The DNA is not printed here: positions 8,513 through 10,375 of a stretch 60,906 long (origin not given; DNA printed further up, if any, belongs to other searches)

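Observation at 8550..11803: Co-transcribed ABC-F ATPase + 63-aa Cys peptide + RRE-fused radical SAM enzyme: candidate undescribed RiPP-type system with a ribosome-acting partner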

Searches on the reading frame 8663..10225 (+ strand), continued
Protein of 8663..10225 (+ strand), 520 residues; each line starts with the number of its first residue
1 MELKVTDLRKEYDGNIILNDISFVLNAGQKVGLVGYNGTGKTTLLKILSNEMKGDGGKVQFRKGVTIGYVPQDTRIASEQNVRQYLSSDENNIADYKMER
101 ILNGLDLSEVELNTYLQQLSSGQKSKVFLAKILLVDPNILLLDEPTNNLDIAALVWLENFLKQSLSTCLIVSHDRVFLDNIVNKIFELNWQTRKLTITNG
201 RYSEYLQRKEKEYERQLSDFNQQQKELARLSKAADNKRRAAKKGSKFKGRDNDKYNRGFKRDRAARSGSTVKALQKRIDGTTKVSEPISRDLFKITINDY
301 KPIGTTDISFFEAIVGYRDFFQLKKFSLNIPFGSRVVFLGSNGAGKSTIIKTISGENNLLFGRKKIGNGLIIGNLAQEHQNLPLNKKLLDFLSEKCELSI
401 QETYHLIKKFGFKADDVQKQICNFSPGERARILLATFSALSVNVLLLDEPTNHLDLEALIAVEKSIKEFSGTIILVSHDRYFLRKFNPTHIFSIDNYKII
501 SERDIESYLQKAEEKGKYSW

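Call 40: find_homologous_proteins(query=window:8663-10225:+, max_evalue=1e-30)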
Query window:8663-10225:+ (520 aa): 7959 proteins with E <= 1e-30 among 8000 candidates; the best 120 are listed.
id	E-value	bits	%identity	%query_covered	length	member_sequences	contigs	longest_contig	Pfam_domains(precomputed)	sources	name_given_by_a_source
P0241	0.0e+0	1143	100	100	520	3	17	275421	PF01926.30,PF00005.34,PF00004.36,PF13238.13,PF13304.13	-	-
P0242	1.7e-174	599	55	99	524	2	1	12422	PF01926.30,PF13604.13,PF00005.34,PF00006.32,PF13555.13,PF13401.13,PF02463.26,PF13304.13,PF12848.14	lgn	-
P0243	5.0e-174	598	54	99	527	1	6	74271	PF01926.30,PF00005.34,PF13555.13,PF13401.13,PF02463.26,PF13304.13,PF12848.14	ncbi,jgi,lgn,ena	-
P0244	5.7e-172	591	52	99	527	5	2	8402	PF01926.30,PF00005.34,PF13555.13,PF13401.13,PF02463.26,PF13304.13,PF12848.14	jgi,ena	-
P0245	2.2e-170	586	52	99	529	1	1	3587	PF01926.30,PF00006.32,PF13555.13,PF00004.36,PF13401.13,PF13238.13,PF13304.13,PF13191.13,PF00005.34,PF13175.13,PF13521.13,PF02463.26,PF12848.14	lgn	-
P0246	2.1e-168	579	51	99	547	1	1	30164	PF13604.13,PF00005.34,PF13476.13,PF00004.36,PF02463.26,PF13304.13,PF12848.14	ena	-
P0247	4.0e-168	578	51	100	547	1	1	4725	PF13604.13,PF00005.34,PF00006.32,PF13238.13,PF13304.13,PF13191.13,PF12848.14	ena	-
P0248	5.2e-168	578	51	100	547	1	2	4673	PF13604.13,PF00005.34,PF13238.13,PF13304.13,PF13191.13,PF12848.14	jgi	-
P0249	1.3e-167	577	51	100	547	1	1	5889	PF13604.13,PF00005.34,PF13238.13,PF13304.13,PF13191.13,PF12848.14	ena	-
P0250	4.0e-167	575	50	99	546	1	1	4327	PF00005.34,PF13238.13,PF13304.13,PF12848.14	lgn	-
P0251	4.8e-167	575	51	100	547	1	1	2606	PF13604.13,PF00005.34,PF13238.13,PF13304.13,PF13191.13,PF12848.14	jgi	-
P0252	4.9e-167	575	50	99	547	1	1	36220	PF13604.13,PF00005.34,PF13476.13,PF00004.36,PF13304.13,PF12848.14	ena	-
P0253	6.1e-167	575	49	99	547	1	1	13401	PF13604.13,PF00005.34,PF00006.32,PF13476.13,PF05729.19,PF13401.13,PF13238.13,PF02463.26,PF13304.13,PF13191.13,PF12848.14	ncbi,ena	-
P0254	3.0e-166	572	51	99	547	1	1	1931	PF00005.34,PF13304.13,PF13191.13,PF12848.14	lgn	-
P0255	5.6e-166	571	51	99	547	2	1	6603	PF13604.13,PF00005.34,PF13476.13,PF13521.13,PF13555.13,PF13401.13,PF03193.23,PF02463.26,PF13304.13,PF13191.13,PF12848.14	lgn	-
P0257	1.2e-165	570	51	99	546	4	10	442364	PF00005.34,PF13555.13,PF02463.26,PF13304.13,PF12848.14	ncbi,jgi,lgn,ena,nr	ncbi:MAG: ABC-F family ATP-binding cassette domain-containing protein [Parcubacteria group bacterium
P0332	6.7e-160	551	48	99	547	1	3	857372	PF01926.30,PF00005.34,PF13476.13,PF05729.19,PF13555.13,PF03193.23,PF13238.13,PF02463.26,PF13304.13,PF13191.13,PF12848.14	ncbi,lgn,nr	ncbi:MAG: ABC-F family ATP-binding cassette domain-containing protein [Candidatus Kerfeldbacteria ba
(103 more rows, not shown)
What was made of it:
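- Hundreds of 48-55% identical ~547-aa Patescibacteria ABC-Fs exist (call 40).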

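Call 41: find_encoding_contigs(protein=P0243, flank=6000, max_places=2)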
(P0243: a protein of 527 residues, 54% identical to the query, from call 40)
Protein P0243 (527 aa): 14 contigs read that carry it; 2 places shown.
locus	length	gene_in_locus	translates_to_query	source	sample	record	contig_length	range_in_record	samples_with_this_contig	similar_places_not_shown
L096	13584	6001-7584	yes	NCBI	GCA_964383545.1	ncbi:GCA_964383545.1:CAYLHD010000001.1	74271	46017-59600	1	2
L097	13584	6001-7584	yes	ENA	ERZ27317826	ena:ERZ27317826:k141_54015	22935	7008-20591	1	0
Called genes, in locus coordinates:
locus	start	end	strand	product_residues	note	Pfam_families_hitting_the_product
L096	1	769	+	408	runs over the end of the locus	PF02812:ELFV_dehydrog_N, PF00208:ELFV_dehydrog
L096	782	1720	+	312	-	PF07992:Pyr_redox_2, PF13738:Pyr_redox_3, PF00070:Pyr_redox (weak)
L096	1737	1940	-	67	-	-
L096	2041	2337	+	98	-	-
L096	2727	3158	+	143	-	-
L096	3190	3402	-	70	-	-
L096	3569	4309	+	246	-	PF13485:Peptidase_MA_2 (weak)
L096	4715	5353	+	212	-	PF13485:Peptidase_MA_2 (faint)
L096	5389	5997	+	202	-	-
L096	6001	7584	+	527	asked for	PF00005:ABC_tran, PF01926:MMR_HSR1 (faint), PF02463:SMC_N (faint), PF13304:AAA_21 (faint), PF13401:AAA_22 (faint), PF13555:AAA_29 (faint), PF12848:ABC_tran_Xtn (weak), PF00005:ABC_tran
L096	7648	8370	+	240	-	-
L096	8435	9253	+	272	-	PF10026:DUF2268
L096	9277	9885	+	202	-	PF03575:Peptidase_S51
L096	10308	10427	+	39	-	-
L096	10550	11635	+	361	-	-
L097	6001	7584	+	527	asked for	PF00005:ABC_tran, PF01926:MMR_HSR1 (faint), PF02463:SMC_N (faint), PF13304:AAA_21 (faint), PF13401:AAA_22 (faint), PF13555:AAA_29 (faint), PF12848:ABC_tran_Xtn (weak), PF00005:ABC_tran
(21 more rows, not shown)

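Call 42: find_encoding_contigs(protein=P0257, flank=6000, max_places=2)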
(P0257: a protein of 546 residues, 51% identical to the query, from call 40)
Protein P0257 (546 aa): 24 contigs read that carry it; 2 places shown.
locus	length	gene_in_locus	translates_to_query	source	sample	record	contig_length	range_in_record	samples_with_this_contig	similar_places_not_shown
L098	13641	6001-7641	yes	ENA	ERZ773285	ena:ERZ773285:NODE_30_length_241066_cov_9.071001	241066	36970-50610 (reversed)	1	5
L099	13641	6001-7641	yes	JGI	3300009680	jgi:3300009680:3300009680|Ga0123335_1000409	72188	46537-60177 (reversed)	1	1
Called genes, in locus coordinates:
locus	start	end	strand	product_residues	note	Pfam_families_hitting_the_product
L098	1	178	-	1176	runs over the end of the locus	-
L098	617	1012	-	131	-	PF14760:Rnk_N (weak), PF01272:GreA_GreB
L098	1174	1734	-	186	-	-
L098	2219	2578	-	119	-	-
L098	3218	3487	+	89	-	-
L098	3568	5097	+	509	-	PF13353:Fer4_12 (weak), PF04055:Radical_SAM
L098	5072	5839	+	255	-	PF01048:PNP_UDP_1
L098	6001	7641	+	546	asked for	PF00005:ABC_tran, PF02463:SMC_N (faint), PF13555:AAA_29 (faint), PF13304:AAA_21 (weak), PF12848:ABC_tran_Xtn (weak), PF00005:ABC_tran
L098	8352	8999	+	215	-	-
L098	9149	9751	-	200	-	PF00990:GGDEF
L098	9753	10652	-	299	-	PF01435:Peptidase_M48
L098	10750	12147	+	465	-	PF00772:DnaB, PF03796:DnaB_C, PF13481:AAA_25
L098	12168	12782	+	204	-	PF21176:RecR_HhH, PF01751:Toprim, PF13662:Toprim_4, PF21175:RecR_C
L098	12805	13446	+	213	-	PF07884:VKOR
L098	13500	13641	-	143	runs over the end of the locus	PF00829:Ribosomal_L21p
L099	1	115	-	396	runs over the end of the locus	-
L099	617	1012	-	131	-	PF14760:Rnk_N (weak), PF01272:GreA_GreB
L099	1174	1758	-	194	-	-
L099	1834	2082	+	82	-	-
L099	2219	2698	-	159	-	-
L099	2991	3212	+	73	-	-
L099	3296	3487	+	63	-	-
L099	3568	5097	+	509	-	PF13353:Fer4_12 (weak), PF04055:Radical_SAM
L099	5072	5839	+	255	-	PF01048:PNP_UDP_1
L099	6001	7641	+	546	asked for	PF00005:ABC_tran, PF02463:SMC_N (faint), PF13555:AAA_29 (faint), PF13304:AAA_21 (weak), PF12848:ABC_tran_Xtn (weak), PF00005:ABC_tran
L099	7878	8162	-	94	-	-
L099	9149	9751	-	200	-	PF00990:GGDEF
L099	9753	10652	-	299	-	PF01435:Peptidase_M48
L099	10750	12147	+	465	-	PF00772:DnaB, PF03796:DnaB_C, PF13481:AAA_25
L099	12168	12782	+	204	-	PF21176:RecR_HhH, PF01751:Toprim, PF13662:Toprim_4, PF21175:RecR_C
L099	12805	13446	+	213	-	PF07884:VKOR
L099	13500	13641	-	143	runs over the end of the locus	PF00829:Ribosomal_L21p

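Call 69: search_protein_families(library=ncbifam, proteins=[P0257, P0243], max_evalue=1e-60)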
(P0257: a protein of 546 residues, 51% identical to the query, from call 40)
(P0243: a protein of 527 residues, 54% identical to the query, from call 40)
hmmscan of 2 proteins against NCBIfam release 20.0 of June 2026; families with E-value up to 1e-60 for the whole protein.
P0257 (546 aa): 15 families
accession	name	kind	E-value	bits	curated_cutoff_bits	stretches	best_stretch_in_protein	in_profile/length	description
NF000355.4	ribo_prot_ABC_F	equivalog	5.8e-120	401.5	380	1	1-511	1-494/499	ribosomal protection-like ABC-F family protein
NF000171.1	ABCF_producer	exception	8.3e-92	308.4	800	1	5-512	6-530/541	TlrC/CarA/OleB/SrmB family ABC-F type ribosomal protection protein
NF008775.0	PRK11819.1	equivalog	1.7e-83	281.2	599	1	7-509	11-508/556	energy-dependent translational throttle protein EttA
TIGR03719.1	ABC_ABC_ChvD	subfamily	5.8e-82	276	806.75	1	7-509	9-506/552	energy-dependent translational throttle protein EttA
NF011646.0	PRK15064.1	equivalog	1.7e-80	271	762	1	107-510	121-502/530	ABC-F family ATPase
NF007921.0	PRK10636.1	equivalog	1.5e-78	264.6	917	0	284-524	268-507/638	ABC transporter ATP-binding protein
NF000168.2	ABCF_Msr_all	exception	6.7e-78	262.4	680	1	132-523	92-484/487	Msr family ABC-F type ribosomal protection protein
NF043038.1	ABCF_CplR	exception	4.9e-76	256.5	780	0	191-509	146-462/544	ABC-F type ribosomal protection protein CplR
NF000170.2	ABCF_Vga_all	exception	5.7e-76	256.1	725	1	3-540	4-477/521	Vga family ABC-F type ribosomal protection protein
NF050005.1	ABC_ATPase_Uup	equivalog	2e-74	251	900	1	6-521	7-513/636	ATP-binding cassette ATPase Uup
NF000169.2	ABCF_Sal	exception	2.3e-74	251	725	1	69-522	57-506/542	Sal family ABC-F type ribosomal protection protein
NF000166.1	ABCF_CarA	exception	1.4e-71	241.3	1050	0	101-521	132-549/556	ABC-F type ribosomal protection protein Car(A)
NF008358.0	PRK11147.1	equivalog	1.7e-67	228.1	936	1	9-517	10-510/635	ABC transporter ATP-binding protein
NF000167.2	ABCF_Lsa_all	exception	7.8e-64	216.4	750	0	132-509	109-485/492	Lsa family ABC-F type ribosomal protection protein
NF000514.1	ABCF_OptrA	exception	3e-63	214.2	1450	0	111-519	152-533/655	ABC-F type ribosomal protection protein OptrA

P0243 (527 aa): 15 families
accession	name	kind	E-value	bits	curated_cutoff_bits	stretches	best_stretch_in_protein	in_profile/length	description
NF000355.4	ribo_prot_ABC_F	equivalog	8.2e-122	407.6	380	1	1-492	1-494/499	ribosomal protection-like ABC-F family protein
NF011646.0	PRK15064.1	equivalog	1.9e-83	280.7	762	1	106-515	141-526/530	ABC-F family ATPase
NF000171.1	ABCF_producer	exception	1.4e-82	277.9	800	1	98-502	141-538/541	TlrC/CarA/OleB/SrmB family ABC-F type ribosomal protection protein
NF008775.0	PRK11819.1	equivalog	1.3e-81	274.9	599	1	99-518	144-537/556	energy-dependent translational throttle protein EttA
TIGR03719.1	ABC_ABC_ChvD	subfamily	2.1e-80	270.9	806.75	1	99-519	142-536/552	energy-dependent translational throttle protein EttA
NF050005.1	ABC_ATPase_Uup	equivalog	3.9e-77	259.9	900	1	111-504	147-517/636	ATP-binding cassette ATPase Uup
NF043038.1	ABCF_CplR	exception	5.6e-77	259.7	780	0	150-520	125-492/544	ABC-F type ribosomal protection protein CplR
NF000168.2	ABCF_Msr_all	exception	1.8e-75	254.4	680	0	163-503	143-483/487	Msr family ABC-F type ribosomal protection protein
NF000170.2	ABCF_Vga_all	exception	1.1e-74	251.9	725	1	3-522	4-478/521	Vga family ABC-F type ribosomal protection protein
NF000167.2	ABCF_Lsa_all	exception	3.2e-74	250.7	750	1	4-490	5-485/492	Lsa family ABC-F type ribosomal protection protein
NF007921.0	PRK10636.1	equivalog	6.7e-73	246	917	0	104-522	133-528/638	ABC transporter ATP-binding protein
NF008358.0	PRK11147.1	equivalog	2.7e-71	240.7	936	0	111-504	147-517/635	ABC transporter ATP-binding protein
NF000169.2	ABCF_Sal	exception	2.1e-69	234.7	725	0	99-498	109-502/542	Sal family ABC-F type ribosomal protection protein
NF000166.1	ABCF_CarA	exception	1.2e-66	225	1050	0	98-502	151-549/556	ABC-F type ribosomal protection protein Car(A)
NF000514.1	ABCF_OptrA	exception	6e-65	219.8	1450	0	106-505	168-540/655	ABC-F type ribosomal protection protein OptrA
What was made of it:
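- Tried and rejected: NCBIfam typing of linked and unlinked ABC-Fs (call 69).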
